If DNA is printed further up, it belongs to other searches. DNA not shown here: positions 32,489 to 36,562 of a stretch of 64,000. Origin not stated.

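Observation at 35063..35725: Fourteen DnaJ-like Cys pairs inserted into a LamG-like domain of an exported pilin-like protein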

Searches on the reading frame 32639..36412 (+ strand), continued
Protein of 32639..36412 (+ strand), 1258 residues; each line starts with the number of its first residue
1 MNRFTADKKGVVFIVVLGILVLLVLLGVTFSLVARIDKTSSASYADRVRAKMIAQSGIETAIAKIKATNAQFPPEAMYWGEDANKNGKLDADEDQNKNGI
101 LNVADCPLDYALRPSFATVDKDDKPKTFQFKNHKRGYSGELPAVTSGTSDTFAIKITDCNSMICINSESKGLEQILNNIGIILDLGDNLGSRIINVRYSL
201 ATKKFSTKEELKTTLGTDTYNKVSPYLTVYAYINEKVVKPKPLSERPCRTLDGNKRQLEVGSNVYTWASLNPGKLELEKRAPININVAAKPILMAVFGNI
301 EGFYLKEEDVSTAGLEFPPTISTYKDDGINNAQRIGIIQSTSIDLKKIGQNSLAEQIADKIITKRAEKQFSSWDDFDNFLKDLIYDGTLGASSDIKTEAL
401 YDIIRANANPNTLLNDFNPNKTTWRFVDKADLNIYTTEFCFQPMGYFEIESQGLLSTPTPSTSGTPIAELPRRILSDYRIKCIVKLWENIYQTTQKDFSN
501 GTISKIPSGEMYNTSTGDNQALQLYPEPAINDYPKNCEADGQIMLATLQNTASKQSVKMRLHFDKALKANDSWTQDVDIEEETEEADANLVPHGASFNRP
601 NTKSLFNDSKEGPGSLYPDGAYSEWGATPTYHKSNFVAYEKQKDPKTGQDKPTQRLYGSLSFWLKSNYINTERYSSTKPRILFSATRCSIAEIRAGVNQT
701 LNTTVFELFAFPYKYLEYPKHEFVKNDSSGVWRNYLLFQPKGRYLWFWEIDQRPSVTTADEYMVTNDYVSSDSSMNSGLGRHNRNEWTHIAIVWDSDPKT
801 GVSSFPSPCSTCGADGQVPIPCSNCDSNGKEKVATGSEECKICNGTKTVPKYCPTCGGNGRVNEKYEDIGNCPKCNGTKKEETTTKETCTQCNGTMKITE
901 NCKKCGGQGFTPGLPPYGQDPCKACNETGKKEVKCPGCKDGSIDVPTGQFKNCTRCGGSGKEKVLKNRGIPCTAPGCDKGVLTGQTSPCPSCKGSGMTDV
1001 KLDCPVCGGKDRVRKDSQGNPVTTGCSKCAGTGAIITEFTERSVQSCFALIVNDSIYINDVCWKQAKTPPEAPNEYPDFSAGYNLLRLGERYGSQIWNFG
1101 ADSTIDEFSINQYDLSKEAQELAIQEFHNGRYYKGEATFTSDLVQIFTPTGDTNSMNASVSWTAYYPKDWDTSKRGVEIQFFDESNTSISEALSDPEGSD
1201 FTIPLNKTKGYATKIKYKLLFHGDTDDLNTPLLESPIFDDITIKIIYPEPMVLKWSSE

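Call 36: search_protein_families(library=pfam, proteins=[P0035, P0036, P0045, P0047, P0008, P0002, P0027, P0020], max_evalue=0.01)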
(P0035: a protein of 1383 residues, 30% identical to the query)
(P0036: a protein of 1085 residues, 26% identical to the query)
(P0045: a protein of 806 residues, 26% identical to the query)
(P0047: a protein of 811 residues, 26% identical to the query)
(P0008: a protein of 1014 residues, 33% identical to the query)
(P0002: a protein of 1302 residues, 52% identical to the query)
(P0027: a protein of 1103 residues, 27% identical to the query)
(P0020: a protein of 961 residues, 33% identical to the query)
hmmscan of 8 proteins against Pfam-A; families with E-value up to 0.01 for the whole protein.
P0035 (1383 aa): 2 families
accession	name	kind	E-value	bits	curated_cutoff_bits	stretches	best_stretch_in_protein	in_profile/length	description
PF13385.13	Laminin_G_3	-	1.4e-05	25.7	27.6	1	1112-1199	72-144/151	Concanavalin A-like lectin/glucanases superfamily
PF12836.13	HHH_3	-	0.003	18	27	0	520-542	24-47/65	Helix-hairpin-helix motif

P0036 (1085 aa): 1 family
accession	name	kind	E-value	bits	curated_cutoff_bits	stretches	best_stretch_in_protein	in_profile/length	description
PF13385.13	Laminin_G_3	-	1.5e-06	28.9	27.6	1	854-936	76-145/151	Concanavalin A-like lectin/glucanases superfamily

P0045 (806 aa): 2 families
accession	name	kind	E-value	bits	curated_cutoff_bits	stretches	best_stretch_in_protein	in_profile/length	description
PF13385.13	Laminin_G_3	-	2.5e-05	24.9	27.6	1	515-618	22-107/151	Concanavalin A-like lectin/glucanases superfamily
PF03934.19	T2SSK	-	0.00056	20.7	24.2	0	99-113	1-15/63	Type II secretion system (T2SS), protein K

P0047 (811 aa): 2 families
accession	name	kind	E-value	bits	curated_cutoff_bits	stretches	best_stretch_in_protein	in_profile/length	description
PF13385.13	Laminin_G_3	-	2.1e-12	47.9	27.6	1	532-684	16-146/151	Concanavalin A-like lectin/glucanases superfamily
PF03934.19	T2SSK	-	4.9e-06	27.3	24.2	0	245-265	1-21/63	Type II secretion system (T2SS), protein K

P0008 (1014 aa): 2 families
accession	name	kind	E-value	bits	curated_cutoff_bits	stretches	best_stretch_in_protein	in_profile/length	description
PF03934.19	T2SSK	-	0.00064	20.5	24.2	0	269-286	1-18/63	Type II secretion system (T2SS), protein K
PF00684.25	DnaJ_CXXCXGXG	-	0.0035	18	32.7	1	769-798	16-52/65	DnaJ central domain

P0002 (1302 aa): 4 families
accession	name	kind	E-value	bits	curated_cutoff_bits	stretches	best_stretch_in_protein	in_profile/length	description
PF00684.25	DnaJ_CXXCXGXG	-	8.6e-17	61.6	32.7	3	861-925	1-65/65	DnaJ central domain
PF03934.19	T2SSK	-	0.00026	21.7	24.2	0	364-406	12-47/63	Type II secretion system (T2SS), protein K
PF15777.11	Anti-TRAP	-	0.00081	19.8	32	1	967-999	10-42/59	Tryptophan RNA-binding attenuator protein inhibitory protein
PF14341.11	PilX_N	-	0.0021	18.5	25.5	1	9-59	1-51/51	PilX N-terminal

P0027 (1103 aa): 1 family
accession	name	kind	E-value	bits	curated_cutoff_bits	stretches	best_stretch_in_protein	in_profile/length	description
PF14341.11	PilX_N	-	1.7e-06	28.4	25.5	1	12-62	1-51/51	PilX N-terminal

P0020 (961 aa): 2 families
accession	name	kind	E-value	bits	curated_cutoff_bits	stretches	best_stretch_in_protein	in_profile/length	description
PF14341.11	PilX_N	-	3.4e-05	24.2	25.5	1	12-58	4-50/51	PilX N-terminal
PF13385.13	Laminin_G_3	-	0.0062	17.1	27.6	0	712-801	60-140/151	Concanavalin A-like lectin/glucanases superfamily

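Call 42: find_encoding_contigs(protein=P0004, flank=10000, max_places=2)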
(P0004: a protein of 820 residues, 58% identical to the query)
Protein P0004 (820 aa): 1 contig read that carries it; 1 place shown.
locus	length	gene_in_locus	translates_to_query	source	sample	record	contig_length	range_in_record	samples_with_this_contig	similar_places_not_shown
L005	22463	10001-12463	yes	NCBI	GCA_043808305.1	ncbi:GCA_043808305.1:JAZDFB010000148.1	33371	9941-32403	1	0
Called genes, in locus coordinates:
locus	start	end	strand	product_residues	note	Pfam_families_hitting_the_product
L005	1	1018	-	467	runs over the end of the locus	PF13513:HEAT_EZ (faint), PF13646:HEAT_2, PF02985:HEAT (weak), PF01551:Peptidase_M23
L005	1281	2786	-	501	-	PF01336:tRNA_anti-codon, PF00152:tRNA-synt_2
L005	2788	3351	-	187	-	PF13424:TPR_12 (faint), PF00515:TPR_1 (faint), PF07719:TPR_2 (faint), PF13181:TPR_8 (faint), PF14559:TPR_19 (weak)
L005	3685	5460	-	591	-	PF11838:ERAP1_C (faint), PF13646:HEAT_2 (weak), PF03130:HEAT_PBS (faint), PF13646:HEAT_2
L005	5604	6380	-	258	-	PF12838:Fer4_7 (faint), PF00037:Fer4 (faint), PF12837:Fer4_6 (weak), PF13237:Fer4_10, PF14697:Fer4_21 (weak), PF13187:Fer4_9 (weak), PF27217:AF_0155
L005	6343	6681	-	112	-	-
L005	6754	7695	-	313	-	PF03966:Trm112p, PF01209:Ubie_methyltran (faint), PF08003:Methyltransf_9, PF13489:Methyltransf_23, PF13847:Methyltransf_31, PF08241:Methyltransf_11, PF08242:Methyltransf_12, PF13649:Methyltransf_25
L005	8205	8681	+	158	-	PF02472:ExbD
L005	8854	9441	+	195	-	PF04542:Sigma70_r2, PF08281:Sigma70_r4_2, PF04545:Sigma70_r4 (faint)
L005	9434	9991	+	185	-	-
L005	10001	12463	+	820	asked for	-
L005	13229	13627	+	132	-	-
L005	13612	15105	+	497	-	-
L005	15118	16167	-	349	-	PF00217:ATP-gua_Ptrans, PF27454:McsB_C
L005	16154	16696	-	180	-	PF02151:UVR (weak)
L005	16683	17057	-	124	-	PF01242:PTPS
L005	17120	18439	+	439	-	PF00675:Peptidase_M16, PF05193:Peptidase_M16_C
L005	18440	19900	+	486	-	-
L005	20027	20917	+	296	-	PF02195:ParB_N, PF17762:HTH_ParB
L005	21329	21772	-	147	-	PF03473:MOSC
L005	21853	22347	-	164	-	PF01967:MoaC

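Call 51: find_related_loci(query=A3, collection=genome_contigs, flank=6000)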
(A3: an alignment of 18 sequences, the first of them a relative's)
Query A3 (1258 aa) in genome_contigs; peptide patterns used: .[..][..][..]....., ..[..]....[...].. (x = any residue, [..] = any of these).
38 stretches matched a pattern; 14 encode a relative of the query (tblastn E <= 1e-3); 14 distinct loci.
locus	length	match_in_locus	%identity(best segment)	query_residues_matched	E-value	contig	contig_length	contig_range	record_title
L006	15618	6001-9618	51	1-1256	0e+0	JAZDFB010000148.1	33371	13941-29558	MAG: Planctomycetota bacterium isolate MEGAHIT-group-0.182 k141_21154442, whole genome shotgun sequence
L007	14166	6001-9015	34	9-1254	2e-135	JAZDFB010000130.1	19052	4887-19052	MAG: Planctomycetota bacterium isolate MEGAHIT-group-0.182 k141_5017309, whole genome shotgun sequence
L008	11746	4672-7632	33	27-1254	1e-127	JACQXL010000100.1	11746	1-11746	MAG: Planctomycetota bacterium isolate NC_groundwater_1514_Pr4_B-0.1um_50_3 SR1-18-B1_scaffold_251100, whole genome shot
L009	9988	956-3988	34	12-1255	2e-138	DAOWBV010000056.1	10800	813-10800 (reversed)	MAG TPA_asm: Planctomycetota bacterium isolate CSMAG_1870 CSMAG_1870_k141_2938612_length_10800_cov_10.0201, whole genome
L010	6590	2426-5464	33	2-1254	9e-124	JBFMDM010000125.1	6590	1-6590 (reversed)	MAG: Planctomycetota bacterium isolate MAG219 MAG219_125, whole genome shotgun sequence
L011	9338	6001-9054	32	14-1254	4e-122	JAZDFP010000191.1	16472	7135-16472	MAG: Planctomycetota bacterium isolate MEGAHIT-group-0.212 k141_10035080, whole genome shotgun sequence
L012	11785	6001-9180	33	4-1254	3e-118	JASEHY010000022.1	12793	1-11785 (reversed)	MAG: Planctomycetota bacterium isolate Yes70-35 NODE_22_length_12793_cov_7.049694, whole genome shotgun sequence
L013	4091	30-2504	34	205-1254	3e-84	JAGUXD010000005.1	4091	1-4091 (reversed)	MAG: Candidatus Brocadiia bacterium isolate DeMMO4_16 c_000000006566, whole genome shotgun sequence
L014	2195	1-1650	31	106-631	2e-52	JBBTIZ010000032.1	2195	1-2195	MAG: Planctomycetota bacterium isolate H41-bin223_1 H41_bin223_1_000000000032, whole genome shotgun sequence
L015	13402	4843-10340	24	5-1257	2e-46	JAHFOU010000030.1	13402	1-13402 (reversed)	MAG: Planctomycetota bacterium isolate nzgw510 NODE_6926_length_13403_cov_2.631306, whole genome shotgun sequence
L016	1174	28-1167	37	576-1198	2e-33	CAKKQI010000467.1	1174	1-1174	Candidatus Brocadiaceae bacterium isolate Hainich-H41-bin252-1 genome assembly, contig: H41-bin252_1_Hain_H41_02um_R2_16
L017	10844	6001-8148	30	1-715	1e-28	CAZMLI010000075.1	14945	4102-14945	MAG TPA_asm: uncultured Planctomycetota bacterium isolate SRP215229_co1_161 genome assembly, contig: NODE_2499_length_14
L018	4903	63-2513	30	353-1258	9e-22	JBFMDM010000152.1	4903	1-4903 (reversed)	MAG: Planctomycetota bacterium isolate MAG219 MAG219_152, whole genome shotgun sequence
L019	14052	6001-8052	28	16-703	3e-58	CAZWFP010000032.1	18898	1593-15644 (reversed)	MAG TPA_asm: uncultured Planctomycetaceae bacterium isolate binchicken_co30_91 genome assembly, contig: NODE_2155_length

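Call 52: predict_structure(alignment_id=A2)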
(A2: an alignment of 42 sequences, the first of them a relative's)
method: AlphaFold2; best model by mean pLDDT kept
length: 1014 residues; sequences in the alignment: 42
mean_pLDDT: 82.2   pTM: 0.83
mean pLDDT of the five models: 82.2, 82.0, 81.6, 80.0, 79.0
residues with pLDDT >= 90: 397; 70-90: 423; 50-70: 162; < 50: 32
segments of 3 or more residues with pLDDT < 50: 1-6, 120-127, 297-300, 459-470
pLDDT, mean of each block of 10 residues (from residue 1): 50 79 69 62 92 94 90 90 82 82 89 81 48 76 86 95 95 96 95 95 93 95 95 91 85 80 91 95 96 62 55 62 92 96 94 92 95 89 93 91 76 90 95 95 82 53 46 78 95 89 87 86 66 84 72 67 90 91 80 70 84 89 88 84 93 81 77 60 79 67 58 74 70 71 73 91 75 84 78 74 83 78 61 74 88 72 92 90 91 91 85 92 85 92 92 91 70 88 78 93 90 77
secondary structure, 60 per line:
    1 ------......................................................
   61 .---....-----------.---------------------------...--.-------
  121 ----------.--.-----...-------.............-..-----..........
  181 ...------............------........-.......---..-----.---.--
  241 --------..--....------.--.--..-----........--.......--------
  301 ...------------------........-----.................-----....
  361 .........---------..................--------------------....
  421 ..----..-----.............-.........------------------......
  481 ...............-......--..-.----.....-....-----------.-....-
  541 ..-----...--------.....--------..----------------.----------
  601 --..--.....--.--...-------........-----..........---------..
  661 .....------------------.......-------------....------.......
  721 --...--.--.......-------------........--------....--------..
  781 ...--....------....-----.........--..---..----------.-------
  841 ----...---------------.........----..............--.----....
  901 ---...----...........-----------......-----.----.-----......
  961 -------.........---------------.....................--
elements in order (helices of 4 or more, strands of 3 or more residues): H7-61 H65-68 E140-142 E150-159 H171-183 H190-201 H208-215 H217-223 H253-256 H276-283 E286-292 E322-329 H335-351 H357-369 H379-396 E420-422 E434-446 H448-456 E475-495 H498-502 E519-522 E536-539 E559-563 E607-611 E617-619 H627-634 E640-649 E659-665 E684-690 H704-707 E714-720 E731-737 E751-758 E767-770 E779-783 E786-789 E796-799 H805-808 E809-813 E845-847 E863-871 H876-889 E897-900 E904-906 E911-921 E933-938 E955-960 E968-976 E992-1012
